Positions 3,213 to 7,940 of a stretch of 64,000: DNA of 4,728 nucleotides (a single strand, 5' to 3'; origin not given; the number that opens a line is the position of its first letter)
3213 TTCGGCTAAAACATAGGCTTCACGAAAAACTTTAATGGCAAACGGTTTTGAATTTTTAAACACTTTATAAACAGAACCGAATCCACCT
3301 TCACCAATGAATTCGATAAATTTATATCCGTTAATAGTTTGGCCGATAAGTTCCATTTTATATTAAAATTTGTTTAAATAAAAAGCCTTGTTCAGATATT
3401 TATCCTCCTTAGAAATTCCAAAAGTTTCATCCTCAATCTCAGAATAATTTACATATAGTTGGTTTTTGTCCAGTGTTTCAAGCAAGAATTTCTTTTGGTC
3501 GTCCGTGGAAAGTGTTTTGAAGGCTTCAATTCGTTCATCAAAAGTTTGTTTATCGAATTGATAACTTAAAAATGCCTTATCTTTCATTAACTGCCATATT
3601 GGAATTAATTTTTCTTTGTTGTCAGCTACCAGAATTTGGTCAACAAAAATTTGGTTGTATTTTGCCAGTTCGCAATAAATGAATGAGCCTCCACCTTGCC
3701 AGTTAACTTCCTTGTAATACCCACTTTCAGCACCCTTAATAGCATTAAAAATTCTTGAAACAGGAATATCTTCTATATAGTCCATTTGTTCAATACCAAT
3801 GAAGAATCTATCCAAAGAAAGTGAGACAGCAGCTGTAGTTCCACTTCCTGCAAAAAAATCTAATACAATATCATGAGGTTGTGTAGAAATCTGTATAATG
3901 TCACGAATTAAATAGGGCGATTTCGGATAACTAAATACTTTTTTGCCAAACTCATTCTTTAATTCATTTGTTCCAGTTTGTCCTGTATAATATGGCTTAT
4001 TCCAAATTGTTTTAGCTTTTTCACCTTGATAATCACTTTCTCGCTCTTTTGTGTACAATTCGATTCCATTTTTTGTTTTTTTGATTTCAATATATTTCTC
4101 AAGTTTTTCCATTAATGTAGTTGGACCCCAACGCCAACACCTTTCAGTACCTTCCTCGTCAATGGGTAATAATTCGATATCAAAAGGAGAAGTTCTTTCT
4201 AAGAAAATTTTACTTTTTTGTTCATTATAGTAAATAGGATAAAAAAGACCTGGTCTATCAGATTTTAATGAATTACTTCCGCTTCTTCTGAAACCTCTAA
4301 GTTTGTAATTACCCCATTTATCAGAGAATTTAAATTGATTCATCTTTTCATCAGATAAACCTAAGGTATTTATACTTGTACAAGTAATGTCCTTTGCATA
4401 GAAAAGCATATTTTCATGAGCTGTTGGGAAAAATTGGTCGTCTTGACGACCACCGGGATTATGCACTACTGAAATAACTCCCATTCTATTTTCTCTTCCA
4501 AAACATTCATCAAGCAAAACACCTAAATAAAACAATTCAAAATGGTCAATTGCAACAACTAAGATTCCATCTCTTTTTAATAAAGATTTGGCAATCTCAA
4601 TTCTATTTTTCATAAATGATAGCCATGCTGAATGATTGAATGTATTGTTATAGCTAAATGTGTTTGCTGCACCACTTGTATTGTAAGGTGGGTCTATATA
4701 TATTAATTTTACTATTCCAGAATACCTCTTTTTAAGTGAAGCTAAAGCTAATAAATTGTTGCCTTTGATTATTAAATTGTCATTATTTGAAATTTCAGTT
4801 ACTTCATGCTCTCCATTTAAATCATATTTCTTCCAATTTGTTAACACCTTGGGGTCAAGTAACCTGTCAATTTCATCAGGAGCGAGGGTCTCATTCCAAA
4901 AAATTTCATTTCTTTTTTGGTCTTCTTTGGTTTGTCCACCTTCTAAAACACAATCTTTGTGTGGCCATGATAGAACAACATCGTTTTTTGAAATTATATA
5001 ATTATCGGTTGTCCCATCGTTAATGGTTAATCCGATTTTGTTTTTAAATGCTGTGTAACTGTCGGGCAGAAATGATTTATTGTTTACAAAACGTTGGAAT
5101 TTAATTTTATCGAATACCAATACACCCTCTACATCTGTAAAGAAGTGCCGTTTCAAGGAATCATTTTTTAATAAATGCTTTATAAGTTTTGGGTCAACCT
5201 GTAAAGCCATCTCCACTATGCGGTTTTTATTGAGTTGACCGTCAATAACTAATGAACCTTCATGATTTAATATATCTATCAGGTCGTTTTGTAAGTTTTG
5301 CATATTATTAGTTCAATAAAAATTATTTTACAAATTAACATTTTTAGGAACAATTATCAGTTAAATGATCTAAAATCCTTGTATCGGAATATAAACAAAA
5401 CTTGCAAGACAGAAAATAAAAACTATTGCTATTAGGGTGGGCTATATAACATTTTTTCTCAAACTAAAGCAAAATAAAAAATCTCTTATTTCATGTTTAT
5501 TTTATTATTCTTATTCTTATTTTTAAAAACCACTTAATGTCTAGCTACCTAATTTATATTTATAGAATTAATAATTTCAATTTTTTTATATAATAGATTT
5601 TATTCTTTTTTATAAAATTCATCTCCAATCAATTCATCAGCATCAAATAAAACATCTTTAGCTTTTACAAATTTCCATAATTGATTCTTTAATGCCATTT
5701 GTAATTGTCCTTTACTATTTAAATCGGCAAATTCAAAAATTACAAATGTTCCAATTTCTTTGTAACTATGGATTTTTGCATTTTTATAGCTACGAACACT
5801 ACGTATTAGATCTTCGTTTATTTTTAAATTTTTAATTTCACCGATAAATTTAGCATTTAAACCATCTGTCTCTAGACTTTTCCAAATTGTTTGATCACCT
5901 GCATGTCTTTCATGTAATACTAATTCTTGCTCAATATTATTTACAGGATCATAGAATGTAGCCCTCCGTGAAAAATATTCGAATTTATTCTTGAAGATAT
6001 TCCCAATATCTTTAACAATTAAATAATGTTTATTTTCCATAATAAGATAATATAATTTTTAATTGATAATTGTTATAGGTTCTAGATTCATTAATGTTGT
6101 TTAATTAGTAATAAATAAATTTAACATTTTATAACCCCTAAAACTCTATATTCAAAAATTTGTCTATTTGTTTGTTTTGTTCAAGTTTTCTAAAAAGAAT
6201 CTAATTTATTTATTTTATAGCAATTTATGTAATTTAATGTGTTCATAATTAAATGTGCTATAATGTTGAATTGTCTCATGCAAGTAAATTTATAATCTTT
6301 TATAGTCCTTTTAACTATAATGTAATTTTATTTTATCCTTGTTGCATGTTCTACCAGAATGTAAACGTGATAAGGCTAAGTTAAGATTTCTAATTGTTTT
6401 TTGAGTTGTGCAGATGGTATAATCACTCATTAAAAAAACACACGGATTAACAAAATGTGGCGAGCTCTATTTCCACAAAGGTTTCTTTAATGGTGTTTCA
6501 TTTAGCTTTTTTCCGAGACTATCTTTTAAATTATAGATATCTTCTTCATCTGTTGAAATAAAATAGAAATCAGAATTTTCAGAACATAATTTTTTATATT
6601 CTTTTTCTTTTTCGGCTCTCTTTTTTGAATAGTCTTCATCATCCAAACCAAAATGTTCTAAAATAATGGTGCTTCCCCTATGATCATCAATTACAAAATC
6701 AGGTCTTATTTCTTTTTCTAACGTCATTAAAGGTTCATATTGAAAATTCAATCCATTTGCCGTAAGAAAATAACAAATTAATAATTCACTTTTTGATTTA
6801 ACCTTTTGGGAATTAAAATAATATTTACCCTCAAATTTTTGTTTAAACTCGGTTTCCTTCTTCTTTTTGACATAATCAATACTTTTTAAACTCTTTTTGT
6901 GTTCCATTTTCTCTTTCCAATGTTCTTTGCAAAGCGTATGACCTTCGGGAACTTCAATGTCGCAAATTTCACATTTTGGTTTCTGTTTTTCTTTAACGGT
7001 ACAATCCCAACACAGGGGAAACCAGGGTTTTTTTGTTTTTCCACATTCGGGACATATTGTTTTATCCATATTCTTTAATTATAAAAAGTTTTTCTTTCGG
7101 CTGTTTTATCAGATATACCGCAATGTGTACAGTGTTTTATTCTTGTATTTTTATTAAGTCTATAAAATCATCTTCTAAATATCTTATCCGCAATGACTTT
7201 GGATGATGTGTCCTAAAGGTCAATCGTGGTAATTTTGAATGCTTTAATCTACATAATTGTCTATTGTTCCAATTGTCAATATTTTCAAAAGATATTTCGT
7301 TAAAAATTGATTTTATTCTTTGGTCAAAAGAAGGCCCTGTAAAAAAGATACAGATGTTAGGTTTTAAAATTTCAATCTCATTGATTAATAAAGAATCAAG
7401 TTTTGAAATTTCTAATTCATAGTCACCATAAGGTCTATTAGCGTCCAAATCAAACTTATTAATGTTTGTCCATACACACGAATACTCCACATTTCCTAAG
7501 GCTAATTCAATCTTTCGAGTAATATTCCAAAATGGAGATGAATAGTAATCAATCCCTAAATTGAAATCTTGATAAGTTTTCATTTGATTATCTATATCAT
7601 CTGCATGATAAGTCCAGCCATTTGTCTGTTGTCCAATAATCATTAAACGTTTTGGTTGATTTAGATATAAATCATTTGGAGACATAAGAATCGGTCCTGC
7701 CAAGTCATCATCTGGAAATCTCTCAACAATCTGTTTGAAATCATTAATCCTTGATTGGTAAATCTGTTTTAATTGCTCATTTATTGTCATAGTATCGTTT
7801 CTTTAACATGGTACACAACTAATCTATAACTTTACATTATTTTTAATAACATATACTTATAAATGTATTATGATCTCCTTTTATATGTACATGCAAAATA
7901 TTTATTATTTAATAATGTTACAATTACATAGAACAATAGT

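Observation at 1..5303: Type III R-M operon split by a Ser/Thr-kinase fusion gene and a wHTH/ExK gene (mod - kinase - X - res)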

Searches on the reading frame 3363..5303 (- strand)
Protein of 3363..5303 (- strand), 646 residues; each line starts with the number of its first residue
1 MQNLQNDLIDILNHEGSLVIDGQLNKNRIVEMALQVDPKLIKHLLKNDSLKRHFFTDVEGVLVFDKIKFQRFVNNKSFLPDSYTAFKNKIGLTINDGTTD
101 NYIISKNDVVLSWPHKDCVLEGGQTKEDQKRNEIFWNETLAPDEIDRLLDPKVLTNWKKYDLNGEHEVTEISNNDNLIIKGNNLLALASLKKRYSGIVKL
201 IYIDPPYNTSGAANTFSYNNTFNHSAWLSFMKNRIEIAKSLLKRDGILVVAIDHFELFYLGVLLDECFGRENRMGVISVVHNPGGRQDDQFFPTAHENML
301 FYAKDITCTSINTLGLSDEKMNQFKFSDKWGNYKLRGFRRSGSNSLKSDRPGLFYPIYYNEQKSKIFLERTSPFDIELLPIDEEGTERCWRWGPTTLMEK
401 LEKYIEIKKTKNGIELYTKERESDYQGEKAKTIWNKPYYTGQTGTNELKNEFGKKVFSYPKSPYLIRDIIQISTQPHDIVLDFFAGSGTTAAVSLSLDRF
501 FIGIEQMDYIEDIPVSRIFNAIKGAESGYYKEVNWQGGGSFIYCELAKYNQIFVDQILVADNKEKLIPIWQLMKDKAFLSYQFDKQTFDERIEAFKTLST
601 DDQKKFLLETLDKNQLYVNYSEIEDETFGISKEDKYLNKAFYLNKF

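Call 4: search_protein_families(library=pfam, proteins=[window:3363-5303:-], max_evalue=0.01)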
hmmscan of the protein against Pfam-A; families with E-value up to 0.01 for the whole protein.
window:3363-5303:- (646 aa): 3 families
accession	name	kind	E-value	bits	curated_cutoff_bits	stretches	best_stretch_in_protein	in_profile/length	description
PF01555.25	N6_N4_Mtase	-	7.8e-38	131.1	26.7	1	198-511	1-216/221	DNA methylase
PF12564.13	TypeIII_RM_meth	-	9.7e-26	90.3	25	1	37-92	1-56/56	Type III restriction/modification enzyme methylation subunit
PF03602.21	Cons_hypoth95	-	0.0055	16.8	24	0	181-216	98-133/182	Conserved hypothetical protein 95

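Call 5: search_protein_families(library=padloc, proteins=[window:3363-5303:-], max_evalue=0.01)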
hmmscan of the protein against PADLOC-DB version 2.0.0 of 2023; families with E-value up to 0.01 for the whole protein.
window:3363-5303:- (646 aa): 51 families (the best 25 are shown)
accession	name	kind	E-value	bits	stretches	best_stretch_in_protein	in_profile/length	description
PDLC03635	MTase_III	-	1.3e-165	551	2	129-642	166-700/708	Type III methyltransferase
PDLC03644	MTase_III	-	4.1e-73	244.9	1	170-555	33-428/542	Type III methyltransferase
PDLC03636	MTase_III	-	3.5e-70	235.4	1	147-547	18-435/575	Type III methyltransferase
PDLC03634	MTase_III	-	3.4e-61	205.9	2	223-492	169-424/621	Type III methyltransferase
PDLC03641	MTase_III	-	1.8e-55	186.7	2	218-496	175-430/657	Type III methyltransferase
PDLC03638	MTase_III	-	8.6e-47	157.9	1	165-567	366-732/816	Type III methyltransferase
PDLC03642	MTase_III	-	3.3e-37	126.4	2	173-343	80-255/528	Type III methyltransferase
PDLC03645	MTase_III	-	3.3e-33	112.7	2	178-373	142-339/709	Type III methyltransferase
PDLC03640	MTase_III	-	6.1e-30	102.1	2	168-274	36-168/654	Type III methyltransferase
PDLC03646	MTase_III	-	8.3e-30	101.3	1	167-535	462-853/1057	Type III methyltransferase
PDLC03639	MTase_III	-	1.4e-29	101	2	173-361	85-272/639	Type III methyltransferase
PDLC03300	MTase_II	-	8.1e-29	98.6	3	215-306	76-164/302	Type II methyltransferase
PDLC03354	MTase_II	-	4.6e-28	96.4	2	169-334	49-239/425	Type II methyltransferase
PDLC03371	MTase_II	-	7.7e-25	85.9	2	429-518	166-252/260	Type II methyltransferase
PDLC03637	MTase_III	-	1.2e-23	81.6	1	174-493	120-434/513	Type III methyltransferase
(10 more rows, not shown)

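Call 6: search_protein_families(library=ncbifam, proteins=[window:3363-5303:-], max_evalue=0.01)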
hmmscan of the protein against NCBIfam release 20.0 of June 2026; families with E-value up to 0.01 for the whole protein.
window:3363-5303:- (646 aa): 4 families
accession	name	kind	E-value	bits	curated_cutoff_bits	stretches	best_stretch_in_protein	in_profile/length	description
NF008572.0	PRK11524.1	equivalog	6e-19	68.3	292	2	165-309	4-140/294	adenine-specific DNA-methyltransferase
NF050803.1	DnaMtaseCcrMCaul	equivalog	2.2e-18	66.3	830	1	443-521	172-250/350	adenine-specific DNA-methyltransferase CcrM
NF010253.0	PRK13699.1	subfamily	8.9e-06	25.5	244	1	466-518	153-205/226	DNA methyltransferase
TIGR00095.1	TIGR00095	equivalog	0.0011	18.7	117.5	0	171-217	100-144/194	16S rRNA (guanine(966)-N(2))-methyltransferase RsmD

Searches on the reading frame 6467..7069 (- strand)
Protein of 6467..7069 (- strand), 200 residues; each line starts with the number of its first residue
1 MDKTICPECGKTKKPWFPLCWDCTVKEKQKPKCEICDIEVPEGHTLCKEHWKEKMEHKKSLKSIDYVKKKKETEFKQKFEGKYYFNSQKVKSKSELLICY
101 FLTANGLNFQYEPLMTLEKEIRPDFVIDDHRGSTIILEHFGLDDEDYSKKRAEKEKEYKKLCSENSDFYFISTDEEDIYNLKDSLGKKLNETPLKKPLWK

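Call 4: search_protein_families(library=pfam, proteins=[window:6467-7069:-], max_evalue=0.01)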
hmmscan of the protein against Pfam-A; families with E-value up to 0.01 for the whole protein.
window:6467-7069:- (200 aa): 0 families

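Call 5: search_protein_families(library=padloc, proteins=[window:6467-7069:-], max_evalue=0.01)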
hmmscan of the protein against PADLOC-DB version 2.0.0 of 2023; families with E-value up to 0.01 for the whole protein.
window:6467-7069:- (200 aa): 4 families
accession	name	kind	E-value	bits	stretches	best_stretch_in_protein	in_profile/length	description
PDLC05065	PDC-S68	-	1.4e-14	50.9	1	87-161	1105-1181/1221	-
PDLC05067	PDC-S69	-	5.7e-12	43.9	1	53-192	151-284/289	-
PDLC05066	PDC-S68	-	8.9e-11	38.5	1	61-163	1071-1177/1202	-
PDLC01150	HEAT_CxxC_PDDEXK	-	0.0001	19.7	1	88-162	189-262/288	HEAT_CxxC_PD-DEXK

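Call 6: search_protein_families(library=ncbifam, proteins=[window:6467-7069:-], max_evalue=0.01)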
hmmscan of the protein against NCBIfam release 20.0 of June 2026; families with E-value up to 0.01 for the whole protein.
window:6467-7069:- (200 aa): 0 families

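Call 67: search_protein_families(library=phrogs, proteins=[window:6467-7069:-], max_evalue=0.01)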
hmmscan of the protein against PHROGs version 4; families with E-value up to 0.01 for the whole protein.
window:6467-7069:- (200 aa): 0 families

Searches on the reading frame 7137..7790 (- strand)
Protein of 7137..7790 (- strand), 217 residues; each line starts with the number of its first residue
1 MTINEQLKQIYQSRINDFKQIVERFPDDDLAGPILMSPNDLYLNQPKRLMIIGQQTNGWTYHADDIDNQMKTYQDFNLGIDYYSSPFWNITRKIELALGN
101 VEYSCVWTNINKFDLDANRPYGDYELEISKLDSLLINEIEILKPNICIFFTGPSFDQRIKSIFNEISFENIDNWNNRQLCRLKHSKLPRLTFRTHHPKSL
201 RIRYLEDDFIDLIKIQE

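Call 4: search_protein_families(library=pfam, proteins=[window:7137-7790:-], max_evalue=0.01)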
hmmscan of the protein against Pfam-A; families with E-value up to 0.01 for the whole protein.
window:7137-7790:- (217 aa): 0 families

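Call 5: search_protein_families(library=padloc, proteins=[window:7137-7790:-], max_evalue=0.01)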
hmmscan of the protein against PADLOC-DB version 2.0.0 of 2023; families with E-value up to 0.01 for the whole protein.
window:7137-7790:- (217 aa): 0 families

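Call 6: search_protein_families(library=ncbifam, proteins=[window:7137-7790:-], max_evalue=0.01)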
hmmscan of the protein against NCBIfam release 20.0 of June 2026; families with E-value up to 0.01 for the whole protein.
window:7137-7790:- (217 aa): 0 families

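Call 67: search_protein_families(library=phrogs, proteins=[window:7137-7790:-], max_evalue=0.01)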
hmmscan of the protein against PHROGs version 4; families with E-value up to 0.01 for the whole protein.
window:7137-7790:- (217 aa): 1 family
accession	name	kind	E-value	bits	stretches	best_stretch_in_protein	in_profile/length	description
phrog_29550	-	unknown function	0.001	19.6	0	10-60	7-57/293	-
